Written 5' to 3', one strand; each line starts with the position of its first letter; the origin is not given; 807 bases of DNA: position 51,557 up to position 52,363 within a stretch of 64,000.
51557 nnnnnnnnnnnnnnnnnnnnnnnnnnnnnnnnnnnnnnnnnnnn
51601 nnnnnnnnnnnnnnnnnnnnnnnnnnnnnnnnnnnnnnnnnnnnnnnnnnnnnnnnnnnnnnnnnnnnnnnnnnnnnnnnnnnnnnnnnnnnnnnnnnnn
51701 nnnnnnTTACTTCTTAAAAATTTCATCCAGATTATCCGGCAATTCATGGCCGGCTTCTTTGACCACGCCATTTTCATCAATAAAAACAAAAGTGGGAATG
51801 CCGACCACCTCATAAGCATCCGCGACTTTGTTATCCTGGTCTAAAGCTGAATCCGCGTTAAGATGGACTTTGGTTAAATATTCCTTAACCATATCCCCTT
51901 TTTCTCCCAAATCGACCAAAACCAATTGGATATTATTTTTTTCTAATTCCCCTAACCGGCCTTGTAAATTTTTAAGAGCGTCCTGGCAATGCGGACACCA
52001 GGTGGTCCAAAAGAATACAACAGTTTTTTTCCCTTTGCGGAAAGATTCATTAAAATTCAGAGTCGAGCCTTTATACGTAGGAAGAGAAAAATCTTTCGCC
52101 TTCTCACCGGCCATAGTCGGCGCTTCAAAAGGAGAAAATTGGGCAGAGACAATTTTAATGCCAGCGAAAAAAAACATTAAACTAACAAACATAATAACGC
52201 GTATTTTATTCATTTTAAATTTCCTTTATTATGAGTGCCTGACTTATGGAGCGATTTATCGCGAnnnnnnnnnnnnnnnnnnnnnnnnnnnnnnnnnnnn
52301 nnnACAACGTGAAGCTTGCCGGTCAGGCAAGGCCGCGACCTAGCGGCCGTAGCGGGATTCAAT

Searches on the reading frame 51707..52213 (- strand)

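Call 12: search_protein_families(library=pfam, proteins=[window:51707-52213:-])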
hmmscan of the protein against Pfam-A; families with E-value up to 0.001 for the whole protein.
window:51707-52213:- (168 aa): 6 families
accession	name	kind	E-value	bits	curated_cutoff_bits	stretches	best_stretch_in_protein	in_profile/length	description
PF00578.27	AhpC-TSA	-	6.8e-23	81.4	26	1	36-153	2-123/124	AhpC/TSA family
PF08534.16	Redoxin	-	6.6e-17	62.1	26.6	1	35-157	2-134/148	Redoxin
PF13905.12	Thioredoxin_8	-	3.4e-13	50.2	27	1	61-149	1-92/94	Thioredoxin-like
PF00085.26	Thioredoxin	-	1.5e-11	44.6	23.5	1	52-112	8-68/103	Thioredoxin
PF13098.12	Thioredoxin_2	-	1.2e-08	35.7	27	1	60-151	4-88/104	Thioredoxin-like domain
PF13743.12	Thioredoxin_5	-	0.00045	20.5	27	1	80-156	96-173/186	Thioredoxin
